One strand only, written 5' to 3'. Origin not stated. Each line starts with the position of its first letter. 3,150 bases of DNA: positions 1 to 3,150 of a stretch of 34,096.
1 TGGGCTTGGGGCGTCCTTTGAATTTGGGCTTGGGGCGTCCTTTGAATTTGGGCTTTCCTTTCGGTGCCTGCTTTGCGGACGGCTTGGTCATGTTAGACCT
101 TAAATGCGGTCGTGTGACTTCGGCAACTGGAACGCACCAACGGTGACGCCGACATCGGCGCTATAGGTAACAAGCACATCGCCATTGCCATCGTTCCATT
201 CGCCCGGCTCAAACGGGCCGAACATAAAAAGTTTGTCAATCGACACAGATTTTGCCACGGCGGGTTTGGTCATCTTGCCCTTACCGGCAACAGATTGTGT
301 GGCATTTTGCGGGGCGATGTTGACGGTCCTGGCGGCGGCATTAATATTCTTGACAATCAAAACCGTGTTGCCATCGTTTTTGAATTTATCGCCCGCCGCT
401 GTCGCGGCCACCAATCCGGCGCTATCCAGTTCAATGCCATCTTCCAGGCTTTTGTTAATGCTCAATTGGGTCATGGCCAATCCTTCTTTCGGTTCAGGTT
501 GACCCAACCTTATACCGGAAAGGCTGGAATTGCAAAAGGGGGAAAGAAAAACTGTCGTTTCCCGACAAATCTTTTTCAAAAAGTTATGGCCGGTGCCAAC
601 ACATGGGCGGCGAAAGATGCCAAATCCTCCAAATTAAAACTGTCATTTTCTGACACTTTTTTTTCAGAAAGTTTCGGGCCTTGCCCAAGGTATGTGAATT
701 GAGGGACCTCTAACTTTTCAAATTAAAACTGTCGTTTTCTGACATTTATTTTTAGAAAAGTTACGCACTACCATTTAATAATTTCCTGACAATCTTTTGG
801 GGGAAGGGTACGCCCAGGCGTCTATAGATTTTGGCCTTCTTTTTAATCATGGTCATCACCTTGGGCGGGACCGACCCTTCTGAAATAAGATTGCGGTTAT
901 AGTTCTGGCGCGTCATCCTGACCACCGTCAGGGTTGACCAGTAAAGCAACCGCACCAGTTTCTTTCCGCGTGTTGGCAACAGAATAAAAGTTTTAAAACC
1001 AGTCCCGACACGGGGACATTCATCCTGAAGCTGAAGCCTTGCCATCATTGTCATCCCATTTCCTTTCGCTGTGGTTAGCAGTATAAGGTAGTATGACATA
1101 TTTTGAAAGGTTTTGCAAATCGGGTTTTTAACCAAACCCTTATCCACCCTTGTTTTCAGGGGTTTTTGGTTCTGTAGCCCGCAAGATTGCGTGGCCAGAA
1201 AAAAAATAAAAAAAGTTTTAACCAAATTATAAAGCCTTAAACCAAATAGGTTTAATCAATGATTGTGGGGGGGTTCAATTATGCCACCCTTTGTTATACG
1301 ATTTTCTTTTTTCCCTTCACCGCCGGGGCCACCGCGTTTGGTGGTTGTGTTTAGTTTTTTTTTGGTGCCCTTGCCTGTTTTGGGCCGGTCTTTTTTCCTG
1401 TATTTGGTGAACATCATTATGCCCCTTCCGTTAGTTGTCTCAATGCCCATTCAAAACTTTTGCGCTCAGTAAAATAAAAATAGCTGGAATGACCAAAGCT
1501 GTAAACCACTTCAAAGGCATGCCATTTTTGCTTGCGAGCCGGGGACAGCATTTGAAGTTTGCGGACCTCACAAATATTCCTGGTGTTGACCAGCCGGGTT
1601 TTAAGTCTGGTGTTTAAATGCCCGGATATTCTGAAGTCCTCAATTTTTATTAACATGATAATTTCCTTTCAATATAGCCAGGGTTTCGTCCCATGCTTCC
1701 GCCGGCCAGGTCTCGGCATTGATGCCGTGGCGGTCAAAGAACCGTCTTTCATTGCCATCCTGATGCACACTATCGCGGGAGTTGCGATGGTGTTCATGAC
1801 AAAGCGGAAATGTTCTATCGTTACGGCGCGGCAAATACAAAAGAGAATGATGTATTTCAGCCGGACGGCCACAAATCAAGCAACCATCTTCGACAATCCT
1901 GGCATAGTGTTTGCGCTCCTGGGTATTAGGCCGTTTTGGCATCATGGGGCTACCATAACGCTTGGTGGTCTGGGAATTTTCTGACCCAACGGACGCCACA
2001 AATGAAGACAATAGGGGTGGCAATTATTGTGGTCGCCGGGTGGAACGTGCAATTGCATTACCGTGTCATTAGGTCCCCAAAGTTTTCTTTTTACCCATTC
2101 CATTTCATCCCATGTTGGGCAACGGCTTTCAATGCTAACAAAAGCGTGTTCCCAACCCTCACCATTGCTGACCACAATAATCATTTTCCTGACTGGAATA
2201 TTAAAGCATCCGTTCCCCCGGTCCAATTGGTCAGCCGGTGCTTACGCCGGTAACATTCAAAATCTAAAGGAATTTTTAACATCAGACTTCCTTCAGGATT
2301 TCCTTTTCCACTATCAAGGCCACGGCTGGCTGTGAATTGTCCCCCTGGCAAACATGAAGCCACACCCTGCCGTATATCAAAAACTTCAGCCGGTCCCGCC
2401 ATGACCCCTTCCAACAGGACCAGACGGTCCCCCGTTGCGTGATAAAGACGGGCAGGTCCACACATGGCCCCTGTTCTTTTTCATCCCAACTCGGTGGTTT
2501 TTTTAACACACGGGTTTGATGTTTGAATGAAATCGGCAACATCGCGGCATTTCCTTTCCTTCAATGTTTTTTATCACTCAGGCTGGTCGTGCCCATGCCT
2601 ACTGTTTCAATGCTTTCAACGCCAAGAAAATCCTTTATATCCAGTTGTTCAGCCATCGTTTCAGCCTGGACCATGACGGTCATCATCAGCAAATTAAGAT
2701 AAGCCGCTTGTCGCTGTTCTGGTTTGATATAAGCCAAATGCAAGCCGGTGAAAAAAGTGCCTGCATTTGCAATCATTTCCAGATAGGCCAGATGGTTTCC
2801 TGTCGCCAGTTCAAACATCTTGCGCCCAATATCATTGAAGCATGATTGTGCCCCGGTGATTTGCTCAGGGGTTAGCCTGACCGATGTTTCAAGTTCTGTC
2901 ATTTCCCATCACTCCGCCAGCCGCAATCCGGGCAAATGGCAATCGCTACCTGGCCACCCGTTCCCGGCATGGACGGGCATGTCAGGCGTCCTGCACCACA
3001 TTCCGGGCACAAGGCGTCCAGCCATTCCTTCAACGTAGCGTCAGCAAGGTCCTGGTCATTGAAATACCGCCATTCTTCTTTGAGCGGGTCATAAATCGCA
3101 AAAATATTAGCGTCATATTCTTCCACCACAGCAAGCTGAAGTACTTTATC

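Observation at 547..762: Three phased 45-bp direct repeats, each with a dyad and an A/T tract, upstream of the packaging genes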

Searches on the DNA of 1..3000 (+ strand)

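Call 11: search_dna_similar(query=window:1-3000:+, collection=phages, mode=distant, max_rows=20)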
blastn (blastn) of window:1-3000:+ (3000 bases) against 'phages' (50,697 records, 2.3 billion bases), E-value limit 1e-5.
No match.
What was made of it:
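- Tried and rejected: The phage collection gave no DNA match (call 11).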

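Call 12: search_rna_families(source=window, start=1, end=3000, threshold=evalue, max_evalue=1)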
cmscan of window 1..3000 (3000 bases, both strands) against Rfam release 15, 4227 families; matches with E-value up to 1: 0.
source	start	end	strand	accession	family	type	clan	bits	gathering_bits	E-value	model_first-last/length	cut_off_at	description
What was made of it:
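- There is no Rfam hit (call 12).
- Tried and rejected: Rfam gave no hit (call 12).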

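Call 122: search_dna_similar(query=window:475-800:+, collection=plasmids, mode=distant, max_rows=8, max_evalue=0.01)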
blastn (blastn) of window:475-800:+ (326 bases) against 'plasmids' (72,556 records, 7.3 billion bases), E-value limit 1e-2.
No match.

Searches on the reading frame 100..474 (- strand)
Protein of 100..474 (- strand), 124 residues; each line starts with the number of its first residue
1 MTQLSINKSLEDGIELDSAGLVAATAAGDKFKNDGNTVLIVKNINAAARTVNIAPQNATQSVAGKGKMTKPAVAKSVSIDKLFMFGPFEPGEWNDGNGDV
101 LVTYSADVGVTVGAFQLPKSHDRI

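Call 9: search_protein_families(library=phrogs, proteins=[window:100-474:-], max_evalue=0.01)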
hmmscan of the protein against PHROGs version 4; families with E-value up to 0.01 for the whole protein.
window:100-474:- (124 aa): 3 families
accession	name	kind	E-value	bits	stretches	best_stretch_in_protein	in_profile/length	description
phrog_16194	-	tail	3.4e-05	24.9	1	8-118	8-108/109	tail protein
phrog_38030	-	unknown function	0.00017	22.5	1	20-115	21-107/110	-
phrog_24894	-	unknown function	0.00043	21.6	1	35-120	41-122/123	-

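Call 10: search_protein_families(library=pfam, proteins=[window:100-474:-], max_evalue=0.01)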
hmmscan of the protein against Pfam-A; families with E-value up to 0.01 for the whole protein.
window:100-474:- (124 aa): 0 families

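Call 14: find_related_loci(query=window:100-474:-, collection=viral_contigs, flank=4000)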
Query window:100-474:- (124 aa) in viral_contigs; peptide patterns used: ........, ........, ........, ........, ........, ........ (x = any residue, [..] = any of these).
8 stretches matched a pattern, but none encodes a relative of the query by tblastn (E <= 1e-3).

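Call 17: find_homologous_proteins(query=window:100-474:-)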
Query window:100-474:- (124 aa): 1 proteins with E <= 0.001 among 25 candidates.
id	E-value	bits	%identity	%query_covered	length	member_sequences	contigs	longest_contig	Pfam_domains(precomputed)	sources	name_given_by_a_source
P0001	1.1e-73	263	100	100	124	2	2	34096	-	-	-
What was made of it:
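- Tried and rejected: A p124 protein search returned only itself (call 17).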

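Call 18: find_encoding_contigs(protein=P0001, flank=10000, max_places=10)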
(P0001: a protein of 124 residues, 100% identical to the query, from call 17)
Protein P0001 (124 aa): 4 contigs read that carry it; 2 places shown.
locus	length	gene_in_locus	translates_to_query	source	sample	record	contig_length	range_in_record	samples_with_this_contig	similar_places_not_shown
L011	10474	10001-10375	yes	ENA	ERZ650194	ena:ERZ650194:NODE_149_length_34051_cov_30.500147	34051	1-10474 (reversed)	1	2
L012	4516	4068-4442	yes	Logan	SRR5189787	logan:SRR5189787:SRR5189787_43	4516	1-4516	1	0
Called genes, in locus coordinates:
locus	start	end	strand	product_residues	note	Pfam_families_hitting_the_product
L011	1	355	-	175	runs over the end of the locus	-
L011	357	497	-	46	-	-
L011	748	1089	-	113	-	-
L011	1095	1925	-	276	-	-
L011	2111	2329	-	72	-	-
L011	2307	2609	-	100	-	-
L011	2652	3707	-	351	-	-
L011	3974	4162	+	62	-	-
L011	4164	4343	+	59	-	-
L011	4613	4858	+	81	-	-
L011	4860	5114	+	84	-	-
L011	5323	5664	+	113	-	-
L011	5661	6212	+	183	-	PF07799:DUF1643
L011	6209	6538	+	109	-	-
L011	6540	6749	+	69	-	-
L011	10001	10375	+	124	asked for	-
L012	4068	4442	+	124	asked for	-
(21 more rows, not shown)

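Call 58: find_related_loci(query=A3, collection=viral_contigs, flank=3000)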
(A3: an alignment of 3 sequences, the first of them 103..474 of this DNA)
Query A3 (124 aa) in viral_contigs; peptide patterns used: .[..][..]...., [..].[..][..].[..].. (x = any residue, [..] = any of these).
185 stretches matched a pattern; 3 encode a relative of the query (tblastn E <= 1e-3); 3 distinct loci.
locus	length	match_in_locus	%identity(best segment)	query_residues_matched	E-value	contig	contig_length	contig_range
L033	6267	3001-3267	34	23-117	7e-14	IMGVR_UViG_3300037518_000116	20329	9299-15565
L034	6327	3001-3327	33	1-118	2e-11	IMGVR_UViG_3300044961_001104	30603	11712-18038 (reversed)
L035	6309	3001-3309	33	16-116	1e-8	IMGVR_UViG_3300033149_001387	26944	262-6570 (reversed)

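Call 59: find_related_loci(query=A3, collection=genome_contigs, flank=3000)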
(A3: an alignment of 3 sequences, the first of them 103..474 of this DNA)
Query A3 (124 aa) in genome_contigs; peptide patterns used: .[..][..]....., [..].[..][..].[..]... (x = any residue, [..] = any of these).
114 stretches matched a pattern, but none encodes a relative of the query by tblastn (E <= 1e-3).

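Call 102: find_homologous_proteins(query=A5, max_evalue=0.001)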
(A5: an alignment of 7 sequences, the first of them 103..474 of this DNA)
Query A5 (7 sequences) (124 aa, profile of the alignment): 427 proteins with E <= 0.001 among 4944 candidates; the best 120 are listed.
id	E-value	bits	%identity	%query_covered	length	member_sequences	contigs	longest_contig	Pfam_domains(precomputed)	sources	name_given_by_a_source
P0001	4.9e-42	160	100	100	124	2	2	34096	-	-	-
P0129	2.5e-40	155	35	98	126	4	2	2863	-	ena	-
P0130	2.1e-33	132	33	95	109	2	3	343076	-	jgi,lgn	jgi:hypothetical protein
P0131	2.4e-30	123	36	95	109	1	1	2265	-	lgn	-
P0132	7.5e-30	121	33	77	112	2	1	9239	-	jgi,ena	-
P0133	1.1e-29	120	32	95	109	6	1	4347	-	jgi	-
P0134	2.0e-29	120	32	95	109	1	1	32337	-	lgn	-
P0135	2.7e-29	119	36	95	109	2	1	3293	-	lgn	-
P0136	1.0e-28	117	32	95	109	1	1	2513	-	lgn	-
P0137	1.6e-28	117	33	95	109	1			-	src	-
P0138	1.8e-28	117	27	80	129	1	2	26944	-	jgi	-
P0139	2.1e-28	116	34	95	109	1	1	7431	-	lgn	-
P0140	3.2e-28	116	32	95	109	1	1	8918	-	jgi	jgi:hypothetical protein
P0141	9.1e-28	114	33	81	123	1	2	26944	-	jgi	-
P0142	1.3e-27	114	35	95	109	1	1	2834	-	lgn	-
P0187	2.6e-23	100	42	94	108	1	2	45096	-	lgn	-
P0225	2.1e-21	94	45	74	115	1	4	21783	-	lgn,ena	-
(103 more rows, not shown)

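Call 114: find_encoding_contigs(protein=P0187, flank=4000, max_places=2)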
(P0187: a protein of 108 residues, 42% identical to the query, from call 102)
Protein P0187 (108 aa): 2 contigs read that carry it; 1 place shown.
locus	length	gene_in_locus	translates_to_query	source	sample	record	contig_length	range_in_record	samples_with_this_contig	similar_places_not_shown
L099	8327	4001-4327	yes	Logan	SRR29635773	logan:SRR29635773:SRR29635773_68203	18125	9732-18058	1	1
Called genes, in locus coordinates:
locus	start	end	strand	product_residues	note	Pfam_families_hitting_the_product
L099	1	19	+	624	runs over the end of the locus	PF00454:PI3_PI4_kinase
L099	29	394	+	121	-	-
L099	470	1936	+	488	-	-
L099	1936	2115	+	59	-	-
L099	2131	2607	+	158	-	PF09956:Phage_cement_2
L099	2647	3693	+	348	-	PF25209:Phage_capsid_4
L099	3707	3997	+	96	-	-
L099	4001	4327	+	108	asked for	-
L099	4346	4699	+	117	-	-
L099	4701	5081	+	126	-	-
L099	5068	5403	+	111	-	-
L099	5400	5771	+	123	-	-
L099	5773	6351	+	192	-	-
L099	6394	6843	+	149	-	-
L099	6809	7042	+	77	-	-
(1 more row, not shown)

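Call 115: find_encoding_contigs(protein=P0225, flank=4000, max_places=2)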
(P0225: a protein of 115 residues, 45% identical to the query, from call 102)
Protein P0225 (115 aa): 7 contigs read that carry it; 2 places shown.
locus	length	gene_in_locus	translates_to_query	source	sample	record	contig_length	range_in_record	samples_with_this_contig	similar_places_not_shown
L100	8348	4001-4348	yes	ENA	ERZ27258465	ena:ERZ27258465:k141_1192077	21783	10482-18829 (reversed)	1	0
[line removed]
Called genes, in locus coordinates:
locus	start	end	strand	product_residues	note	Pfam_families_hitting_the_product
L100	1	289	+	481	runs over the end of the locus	PF05133:SPP1_portal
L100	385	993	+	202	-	-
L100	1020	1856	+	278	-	PF25209:Phage_capsid_4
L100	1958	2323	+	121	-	-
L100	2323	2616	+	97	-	-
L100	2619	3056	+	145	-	-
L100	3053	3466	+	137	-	-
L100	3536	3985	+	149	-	-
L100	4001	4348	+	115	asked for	-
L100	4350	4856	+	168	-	-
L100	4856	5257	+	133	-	-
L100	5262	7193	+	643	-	-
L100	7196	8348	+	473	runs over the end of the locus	-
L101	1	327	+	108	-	?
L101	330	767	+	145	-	-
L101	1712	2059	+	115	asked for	-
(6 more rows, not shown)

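Call 117: predict_structure(alignment_id=A7)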
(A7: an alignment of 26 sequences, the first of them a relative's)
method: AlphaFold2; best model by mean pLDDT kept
length: 124 residues; sequences in the alignment: 26
mean_pLDDT: 92.7   pTM: 0.84
mean pLDDT of the five models: 92.7, 90.2, 89.6, 89.1, 86.8
residues with pLDDT >= 90: 99; 70-90: 22; 50-70: 3; < 50: 0
segments of 3 or more residues with pLDDT < 50: none
pLDDT, mean of each block of 10 residues (from residue 1): 93 80 96 97 96 93 90 96 96 96 96 92 71
secondary structure, 60 per line:
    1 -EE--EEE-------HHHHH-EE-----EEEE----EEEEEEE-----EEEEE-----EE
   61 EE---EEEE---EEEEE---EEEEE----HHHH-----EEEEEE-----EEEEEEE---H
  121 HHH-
elements in order: E6-8 H16-20 E29-32 E37-43 E49-53 E59-62 E66-69 E73-77 E81-85 H90-93 E99-104 E110-116 H120-123

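Call 120: fold_search(model_id=the predicted structure, library=pdb)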
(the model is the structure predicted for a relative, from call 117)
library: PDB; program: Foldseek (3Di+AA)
matches with E <= 10: 1312; with E <= 0.001: 0
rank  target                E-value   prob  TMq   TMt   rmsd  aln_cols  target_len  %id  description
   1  2ii7_B                8.1e-02  0.84  0.38  0.40   9.8       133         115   10  Anabaena sensory rhodopsin transducer (released 2007-03-20)
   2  1h6x                  9.6e-02  0.89  0.35  0.28   7.1        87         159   15  The role of conserved amino acids in the cleft of the C-terminal family 22 carbohydrate binding module of Clostridium th (released 2002-06-27)
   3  5aoo_A                9.6e-02  0.77  0.31  0.18   8.6       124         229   14  X-ray structure of a human Kobuvirus: Aichi virus A (AiV) (released 2016-03-09)
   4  5z87_A                1.0e-01  0.21  0.22  0.06  12.4       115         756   16  Structural of a novel b-glucosidase EmGH1 at 2.3 angstrom from Erythrobacter marinus (released 2019-02-06)
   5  4zoe_A                1.0e-01  0.16  0.22  0.07  10.9       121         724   14  Crystal Structure of beta-glucosidase from Listeria innocua (released 2016-05-18)
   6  3jb4_A                1.1e-01  0.80  0.39  0.26   8.5       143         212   12  Structure of Ljungan virus: insight into picornavirus packaging (released 2015-10-21)
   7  4zoa_B                1.2e-01  0.23  0.26  0.07  10.6       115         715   15  Crystal Structure of beta-glucosidase from Listeria innocua in complex with isofagomine (released 2016-05-18)
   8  8qfo_B                1.4e-01  0.35  0.31  0.26   8.5       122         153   13  Ergothioneine dioxygenase, variant Y149F, from Thermocatellispora tengchongensis in complex with manganese (released 2023-12-27)
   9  6ooz_B                1.4e-01  0.15  0.22  0.20  12.8       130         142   17  Asymmetric hTNF-alpha (released 2019-12-25)
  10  6b9s_H                1.5e-01  0.87  0.39  0.13   9.5       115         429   14  MPnS crystallized in the absence of substrate (released 2017-12-20)
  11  6xb9_I                1.5e-01  0.33  0.28  0.20  11.3       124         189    8  Crystal structure of Azotobacter vinelandii 3-mercaptopropionic acid dioxygenase in complex with 3-hydroxypropionic ac (released 2021-03-03)
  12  1bbt_3                1.5e-01  0.25  0.31  0.20  13.4       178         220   11  METHODS USED IN THE STRUCTURE DETERMINATION OF FOOT AND MOUTH DISEASE VIRUS (released 1994-01-31)
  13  6xb9_A                1.6e-01  0.35  0.28  0.20  10.4       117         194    8  Crystal structure of Azotobacter vinelandii 3-mercaptopropionic acid dioxygenase in complex with 3-hydroxypropionic ac (released 2021-03-03)
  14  5wab_A                1.6e-01  0.23  0.26  0.08  10.8       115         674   16  Crystal Structure of Bifidobacterium adolescentis GH3 beta-glucosidase (released 2018-04-04)
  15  4zob_B                1.6e-01  0.14  0.21  0.06  11.0       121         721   15  Crystal Structure of beta-glucosidase from Listeria innocua in complex with gluconolactone (released 2016-05-18)
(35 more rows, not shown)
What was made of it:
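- Tried and rejected: It is a confident all-beta protein that normally sits in structural modules (calls 114, 115, 117, 120).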
